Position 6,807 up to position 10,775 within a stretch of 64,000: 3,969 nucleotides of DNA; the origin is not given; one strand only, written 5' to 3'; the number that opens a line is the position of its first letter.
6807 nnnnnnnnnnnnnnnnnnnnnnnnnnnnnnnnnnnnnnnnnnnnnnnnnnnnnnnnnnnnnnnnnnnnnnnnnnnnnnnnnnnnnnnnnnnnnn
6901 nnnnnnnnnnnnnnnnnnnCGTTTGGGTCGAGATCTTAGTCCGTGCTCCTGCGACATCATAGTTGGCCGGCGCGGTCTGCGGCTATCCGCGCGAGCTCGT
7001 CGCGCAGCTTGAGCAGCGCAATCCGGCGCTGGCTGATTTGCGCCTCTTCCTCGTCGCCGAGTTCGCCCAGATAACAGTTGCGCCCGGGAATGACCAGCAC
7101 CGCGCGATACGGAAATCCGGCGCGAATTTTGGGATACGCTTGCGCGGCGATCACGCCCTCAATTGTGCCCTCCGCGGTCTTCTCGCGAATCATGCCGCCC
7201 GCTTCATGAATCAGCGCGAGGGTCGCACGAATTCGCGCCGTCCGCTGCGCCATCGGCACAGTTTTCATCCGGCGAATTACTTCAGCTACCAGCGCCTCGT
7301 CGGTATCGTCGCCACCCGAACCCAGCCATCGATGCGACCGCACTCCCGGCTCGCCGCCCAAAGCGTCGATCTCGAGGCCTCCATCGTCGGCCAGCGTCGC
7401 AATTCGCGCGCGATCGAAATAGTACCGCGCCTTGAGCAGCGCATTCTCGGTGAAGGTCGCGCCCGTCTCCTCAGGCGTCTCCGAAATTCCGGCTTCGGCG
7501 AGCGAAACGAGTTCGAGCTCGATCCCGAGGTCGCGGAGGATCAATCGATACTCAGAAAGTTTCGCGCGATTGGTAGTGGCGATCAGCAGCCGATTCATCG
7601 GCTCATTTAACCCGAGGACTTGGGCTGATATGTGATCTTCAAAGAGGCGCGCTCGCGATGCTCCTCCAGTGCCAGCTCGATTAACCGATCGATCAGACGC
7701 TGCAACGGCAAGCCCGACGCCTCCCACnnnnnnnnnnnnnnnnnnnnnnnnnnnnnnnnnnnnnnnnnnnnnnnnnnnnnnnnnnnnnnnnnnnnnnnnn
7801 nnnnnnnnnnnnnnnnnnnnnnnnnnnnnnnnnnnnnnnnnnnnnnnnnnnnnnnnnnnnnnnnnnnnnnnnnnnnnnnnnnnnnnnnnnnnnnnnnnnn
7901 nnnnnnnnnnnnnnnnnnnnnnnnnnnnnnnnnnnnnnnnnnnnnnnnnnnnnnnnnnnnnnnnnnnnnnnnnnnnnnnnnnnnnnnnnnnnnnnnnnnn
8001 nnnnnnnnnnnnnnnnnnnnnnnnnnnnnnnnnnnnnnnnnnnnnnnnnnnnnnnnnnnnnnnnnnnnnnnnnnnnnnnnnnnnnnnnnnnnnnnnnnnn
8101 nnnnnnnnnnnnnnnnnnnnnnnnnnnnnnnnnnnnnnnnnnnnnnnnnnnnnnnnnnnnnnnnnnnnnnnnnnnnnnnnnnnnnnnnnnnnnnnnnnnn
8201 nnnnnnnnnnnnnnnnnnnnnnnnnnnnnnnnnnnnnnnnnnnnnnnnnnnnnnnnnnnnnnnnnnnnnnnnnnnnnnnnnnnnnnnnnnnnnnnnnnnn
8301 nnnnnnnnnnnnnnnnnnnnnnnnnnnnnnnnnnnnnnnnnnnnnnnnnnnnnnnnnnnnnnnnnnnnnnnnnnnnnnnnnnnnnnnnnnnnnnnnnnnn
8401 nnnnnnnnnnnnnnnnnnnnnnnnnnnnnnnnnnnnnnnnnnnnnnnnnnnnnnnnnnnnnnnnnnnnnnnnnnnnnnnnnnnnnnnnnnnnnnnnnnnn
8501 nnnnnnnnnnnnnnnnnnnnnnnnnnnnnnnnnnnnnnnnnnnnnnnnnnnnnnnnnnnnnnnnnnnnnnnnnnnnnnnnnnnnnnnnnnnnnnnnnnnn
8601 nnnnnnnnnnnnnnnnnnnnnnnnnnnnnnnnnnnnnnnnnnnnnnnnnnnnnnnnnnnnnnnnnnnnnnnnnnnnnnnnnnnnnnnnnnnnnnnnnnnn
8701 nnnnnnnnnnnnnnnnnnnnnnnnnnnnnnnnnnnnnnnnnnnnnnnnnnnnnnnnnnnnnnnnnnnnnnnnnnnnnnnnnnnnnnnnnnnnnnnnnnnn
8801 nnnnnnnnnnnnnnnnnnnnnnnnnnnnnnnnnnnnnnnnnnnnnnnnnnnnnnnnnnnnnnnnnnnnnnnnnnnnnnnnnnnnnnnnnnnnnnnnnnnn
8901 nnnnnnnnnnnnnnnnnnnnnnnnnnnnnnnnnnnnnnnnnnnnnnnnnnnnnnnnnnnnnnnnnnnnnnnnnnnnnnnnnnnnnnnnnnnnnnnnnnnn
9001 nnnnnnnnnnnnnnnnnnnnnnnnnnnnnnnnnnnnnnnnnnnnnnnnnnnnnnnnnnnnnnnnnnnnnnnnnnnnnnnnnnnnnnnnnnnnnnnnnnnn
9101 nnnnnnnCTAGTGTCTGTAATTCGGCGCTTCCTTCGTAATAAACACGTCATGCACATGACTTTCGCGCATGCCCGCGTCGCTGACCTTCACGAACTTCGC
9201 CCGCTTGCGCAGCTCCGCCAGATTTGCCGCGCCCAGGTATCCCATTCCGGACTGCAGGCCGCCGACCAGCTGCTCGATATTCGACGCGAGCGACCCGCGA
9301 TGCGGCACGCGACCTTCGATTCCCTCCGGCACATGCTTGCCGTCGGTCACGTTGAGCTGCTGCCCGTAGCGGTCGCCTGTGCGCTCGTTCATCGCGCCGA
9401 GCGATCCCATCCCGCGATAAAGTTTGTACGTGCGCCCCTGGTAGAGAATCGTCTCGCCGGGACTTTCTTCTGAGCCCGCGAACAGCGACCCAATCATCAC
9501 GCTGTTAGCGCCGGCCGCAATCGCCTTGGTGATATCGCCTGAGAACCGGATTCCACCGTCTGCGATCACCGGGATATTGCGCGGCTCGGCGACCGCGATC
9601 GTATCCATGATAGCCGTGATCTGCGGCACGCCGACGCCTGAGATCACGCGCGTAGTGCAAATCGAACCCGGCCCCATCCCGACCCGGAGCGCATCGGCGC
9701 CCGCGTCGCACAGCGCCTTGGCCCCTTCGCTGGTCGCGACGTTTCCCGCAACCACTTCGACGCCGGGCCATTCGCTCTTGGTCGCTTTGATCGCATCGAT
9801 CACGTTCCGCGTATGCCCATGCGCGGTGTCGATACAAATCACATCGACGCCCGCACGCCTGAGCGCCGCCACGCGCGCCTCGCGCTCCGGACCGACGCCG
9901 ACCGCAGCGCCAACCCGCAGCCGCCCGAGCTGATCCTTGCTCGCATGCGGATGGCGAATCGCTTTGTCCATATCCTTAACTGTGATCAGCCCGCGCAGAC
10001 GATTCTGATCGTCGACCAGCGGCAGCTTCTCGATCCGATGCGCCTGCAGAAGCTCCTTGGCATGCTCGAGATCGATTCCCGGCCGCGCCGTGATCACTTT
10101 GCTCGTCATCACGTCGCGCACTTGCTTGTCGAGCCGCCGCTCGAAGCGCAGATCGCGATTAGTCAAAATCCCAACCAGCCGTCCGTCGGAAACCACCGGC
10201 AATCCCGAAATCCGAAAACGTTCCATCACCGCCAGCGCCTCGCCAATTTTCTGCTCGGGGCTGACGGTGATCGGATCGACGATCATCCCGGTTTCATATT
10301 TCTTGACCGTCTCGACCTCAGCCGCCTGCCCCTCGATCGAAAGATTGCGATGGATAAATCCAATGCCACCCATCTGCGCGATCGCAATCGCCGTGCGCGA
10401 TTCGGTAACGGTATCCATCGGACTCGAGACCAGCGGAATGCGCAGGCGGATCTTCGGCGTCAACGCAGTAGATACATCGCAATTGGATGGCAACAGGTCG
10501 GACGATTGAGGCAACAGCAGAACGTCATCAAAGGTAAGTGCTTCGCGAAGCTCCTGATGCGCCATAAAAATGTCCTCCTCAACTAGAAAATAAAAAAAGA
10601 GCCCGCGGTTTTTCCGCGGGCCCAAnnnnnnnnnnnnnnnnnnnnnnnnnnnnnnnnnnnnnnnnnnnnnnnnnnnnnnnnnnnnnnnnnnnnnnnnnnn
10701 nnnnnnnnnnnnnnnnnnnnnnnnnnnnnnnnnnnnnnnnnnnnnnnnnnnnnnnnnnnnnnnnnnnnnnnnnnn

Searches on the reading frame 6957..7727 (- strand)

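Call 13: search_protein_families(library=pfam, proteins=[window:6957-7727:-])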
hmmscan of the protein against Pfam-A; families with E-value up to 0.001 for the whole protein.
window:6957-7727:- (256 aa): 1 family
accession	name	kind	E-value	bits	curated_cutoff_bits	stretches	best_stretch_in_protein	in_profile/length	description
PF01725.21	Ham1p_like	-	9.5e-41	140.2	22.5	1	47-243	1-185/186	Ham1 family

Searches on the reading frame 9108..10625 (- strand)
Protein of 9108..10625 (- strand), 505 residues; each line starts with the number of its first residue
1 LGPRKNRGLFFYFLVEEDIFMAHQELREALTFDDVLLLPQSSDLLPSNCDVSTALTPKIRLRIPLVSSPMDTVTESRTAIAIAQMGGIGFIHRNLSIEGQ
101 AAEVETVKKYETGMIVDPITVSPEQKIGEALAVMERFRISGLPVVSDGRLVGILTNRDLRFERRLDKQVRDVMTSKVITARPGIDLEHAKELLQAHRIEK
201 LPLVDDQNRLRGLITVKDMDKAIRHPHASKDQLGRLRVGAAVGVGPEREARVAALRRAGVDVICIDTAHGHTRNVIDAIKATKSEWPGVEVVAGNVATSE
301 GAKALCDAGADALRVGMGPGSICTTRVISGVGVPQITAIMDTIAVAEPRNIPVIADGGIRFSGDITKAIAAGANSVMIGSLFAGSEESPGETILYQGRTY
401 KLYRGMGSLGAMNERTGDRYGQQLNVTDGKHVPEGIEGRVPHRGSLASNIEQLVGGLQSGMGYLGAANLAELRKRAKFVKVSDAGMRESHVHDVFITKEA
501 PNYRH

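Call 13: search_protein_families(library=pfam, proteins=[window:9108-10625:-])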
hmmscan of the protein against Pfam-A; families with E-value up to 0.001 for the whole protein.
window:9108-10625:- (505 aa): 7 families
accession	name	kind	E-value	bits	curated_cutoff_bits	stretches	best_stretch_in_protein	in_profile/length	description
PF00478.31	IMPDH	-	1.8e-156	520.9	25.6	1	29-492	1-345/345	IMP dehydrogenase / GMP reductase domain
PF00571.33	CBS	-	5.4e-27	94.3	24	2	114-160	5-52/57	CBS domain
PF03060.21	NMO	-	7.5e-12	45.7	28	1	227-393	81-236/331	Nitronate monooxygenase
PF01070.24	FMN_dh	-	7.5e-09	35.5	24.9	1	275-382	206-305/350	FMN-dependent dehydrogenase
PF00977.27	His_biosynth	-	2.9e-06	27.3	23.6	1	235-382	71-222/228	Histidine biosynthesis protein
PF02310.24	B12-binding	-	0.00045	20.5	32.1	0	244-314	36-109/121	B12 binding domain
PF01645.23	Glu_synthase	-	0.0009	18.9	20.4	1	289-380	209-305/369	Conserved region in glutamate synthase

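Call 22: find_related_loci(query=window:9108-10565:-, collection=genome_contigs, flank=10000)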
Query window:9108-10565:- (485 aa) in genome_contigs; peptide patterns used: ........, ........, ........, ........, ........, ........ (x = any residue, [..] = any of these).
599 stretches matched a pattern (row limit reached: there are more); 564 encode a relative of the query (tblastn E <= 1e-3); the best 80 are kept; 80 distinct loci.
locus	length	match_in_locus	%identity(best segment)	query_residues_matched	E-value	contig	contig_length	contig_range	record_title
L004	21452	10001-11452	98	1-485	0e+0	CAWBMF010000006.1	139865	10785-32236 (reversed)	MAG: uncultured delta proteobacterium isolate MFD00731.bin.1.188 genome assembly, contig: contig_33104, whole genome sho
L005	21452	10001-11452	97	1-485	0e+0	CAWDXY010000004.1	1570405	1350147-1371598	MAG: uncultured delta proteobacterium isolate MFD01248.bin.1.21 genome assembly, contig: contig_2914, whole genome shotg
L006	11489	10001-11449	97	1-485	0e+0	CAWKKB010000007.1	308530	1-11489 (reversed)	MAG: uncultured delta proteobacterium isolate MFD00731.bin.2.133 genome assembly, contig: contig_45314, whole genome sho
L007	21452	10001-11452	97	1-485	0e+0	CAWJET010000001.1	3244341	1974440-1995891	MAG: uncultured delta proteobacterium isolate MFD09222.bin.1.22 genome assembly, contig: contig_37878, whole genome shot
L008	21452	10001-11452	97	1-485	0e+0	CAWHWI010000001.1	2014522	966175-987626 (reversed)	MAG: uncultured delta proteobacterium isolate MFD04463.bin.1.219 genome assembly, contig: contig_17539, whole genome sho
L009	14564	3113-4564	96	1-485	0e+0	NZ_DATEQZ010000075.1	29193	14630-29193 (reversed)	MAG: Candidatus Binatus sp. isolate SMAG_U9060 k141_501122, whole genome shotgun sequence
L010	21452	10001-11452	96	1-485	0e+0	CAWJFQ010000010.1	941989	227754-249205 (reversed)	MAG: uncultured delta proteobacterium isolate MFD03399.bin.2.69 genome assembly, contig: contig_9200, whole genome shotg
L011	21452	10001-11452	96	1-485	0e+0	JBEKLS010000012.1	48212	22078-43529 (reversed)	MAG: Candidatus Binatus sp. isolate SPRUCE 376 SPRUCE_376_12, whole genome shotgun sequence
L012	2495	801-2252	95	1-485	0e+0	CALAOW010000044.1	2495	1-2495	MAG TPA_asm: uncultured proteobacterium isolate ERR1035437_bin.86_CONCOCT_v1.1_MAG genome assembly, contig: ERZ1756482.8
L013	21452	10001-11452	95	1-485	0e+0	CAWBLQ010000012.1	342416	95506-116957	MAG: Candidatus Binataceae bacterium isolate MFD02248.bin.1.59 genome assembly, contig: contig_66758, whole genome shotg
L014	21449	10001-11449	92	1-485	0e+0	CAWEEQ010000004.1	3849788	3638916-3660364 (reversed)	MAG: uncultured delta proteobacterium isolate MFD01138.bin.1.15 genome assembly, contig: contig_9436, whole genome shotg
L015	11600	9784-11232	89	1-485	0e+0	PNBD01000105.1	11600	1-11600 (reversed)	MAG: Deltaproteobacteria bacterium isolate palsa_1115 73.20111000_P3M.98_contig_5129, whole genome shotgun sequence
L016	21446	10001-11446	85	3-485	0e+0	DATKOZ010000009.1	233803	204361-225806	MAG TPA_asm: Candidatus Binataceae bacterium isolate SMAG_U14778 k141_3123514, whole genome shotgun sequence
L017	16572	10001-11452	85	1-485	0e+0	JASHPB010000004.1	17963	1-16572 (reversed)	MAG: Candidatus Binataceae bacterium isolate JOPF038 JOPF_NEAR_contig_9782, whole genome shotgun sequence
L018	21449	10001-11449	84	1-484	0e+0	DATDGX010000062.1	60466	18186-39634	MAG TPA_asm: Candidatus Binataceae bacterium isolate SMAG_U263 k141_109317, whole genome shotgun sequence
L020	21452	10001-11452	83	1-485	0e+0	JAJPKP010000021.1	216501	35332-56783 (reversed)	MAG: Proteobacteria bacterium isolate Centralia_MAG_89 k107_24009410, whole genome shotgun sequence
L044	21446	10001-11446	96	1-483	0e+0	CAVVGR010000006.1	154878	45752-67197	MAG: uncultured delta proteobacterium isolate MFD01716.bin.2.12 genome assembly, contig: contig_44808, whole genome shot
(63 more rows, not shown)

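Call 29: search_protein_families(library=pfam, proteins=[L005:8646-9719:+, L008:6930-8048:+, L008:8729-9721:+, L011:6412-7890:+, L011:7901-9373:+, L014:8278-9729:-, L014:5799-6614:-, L007:12260-13132:-, L007:14144-15100:-, L015:7648-8343:+], max_evalue=0.001)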
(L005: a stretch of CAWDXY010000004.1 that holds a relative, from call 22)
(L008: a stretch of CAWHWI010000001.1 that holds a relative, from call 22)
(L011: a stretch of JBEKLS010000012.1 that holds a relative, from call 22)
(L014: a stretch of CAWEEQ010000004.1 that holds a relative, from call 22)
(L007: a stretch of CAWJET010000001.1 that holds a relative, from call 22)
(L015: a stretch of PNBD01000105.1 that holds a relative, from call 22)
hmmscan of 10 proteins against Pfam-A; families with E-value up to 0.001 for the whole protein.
L005:8646-9719:+ (357 aa): 1 family
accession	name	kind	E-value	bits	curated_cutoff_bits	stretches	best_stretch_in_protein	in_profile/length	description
PF11949.14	DUF3466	-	0.00013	21.1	25.1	0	93-159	375-448/609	Protein of unknown function (DUF3466)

L008:6930-8048:+ (372 aa): 0 families

L008:8729-9721:+ (330 aa): 1 family
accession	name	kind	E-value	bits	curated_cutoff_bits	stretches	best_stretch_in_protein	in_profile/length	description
PF11949.14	DUF3466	-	1.9e-06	27.1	25.1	0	148-269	373-449/609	Protein of unknown function (DUF3466)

L011:6412-7890:+ (492 aa): 3 families
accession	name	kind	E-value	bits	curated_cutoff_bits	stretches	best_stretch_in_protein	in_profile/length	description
PF07728.20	AAA_5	-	7.5e-18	65.3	22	1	242-396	2-139/139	AAA domain (dynein-related subfamily)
PF13401.12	AAA_22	-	6.3e-06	27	27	1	238-343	4-108/130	AAA domain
PF20720.3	nSTAND3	-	1.4e-05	25.3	27.2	1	226-270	4-47/155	Novel STAND NTPase 3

L011:7901-9373:+ (490 aa): 1 family
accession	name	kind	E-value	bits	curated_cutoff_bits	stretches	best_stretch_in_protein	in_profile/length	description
PF10117.15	McrBC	-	9.3e-14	51.5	23.9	1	159-431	69-318/318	McrBC 5-methylcytosine restriction system component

L014:8278-9729:- (483 aa): 0 families

L014:5799-6614:- (271 aa): 0 families

L007:12260-13132:- (290 aa): 1 family
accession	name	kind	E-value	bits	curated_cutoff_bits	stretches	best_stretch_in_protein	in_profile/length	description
PF01555.25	N6_N4_Mtase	-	2.1e-49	168.9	26.7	1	49-281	1-208/221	DNA methylase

L007:14144-15100:- (318 aa): 2 families
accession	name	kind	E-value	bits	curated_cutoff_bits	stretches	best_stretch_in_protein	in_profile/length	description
PF12762.13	DDE_Tnp_IS1595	-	5.4e-37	127.6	27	1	135-278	5-153/153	ISXO2-like transposase domain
PF12760.12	Zn_ribbon_IS1595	-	1.3e-08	35.1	25.4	1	18-56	4-41/46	Transposase zinc-ribbon domain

L015:7648-8343:+ (231 aa): 0 families
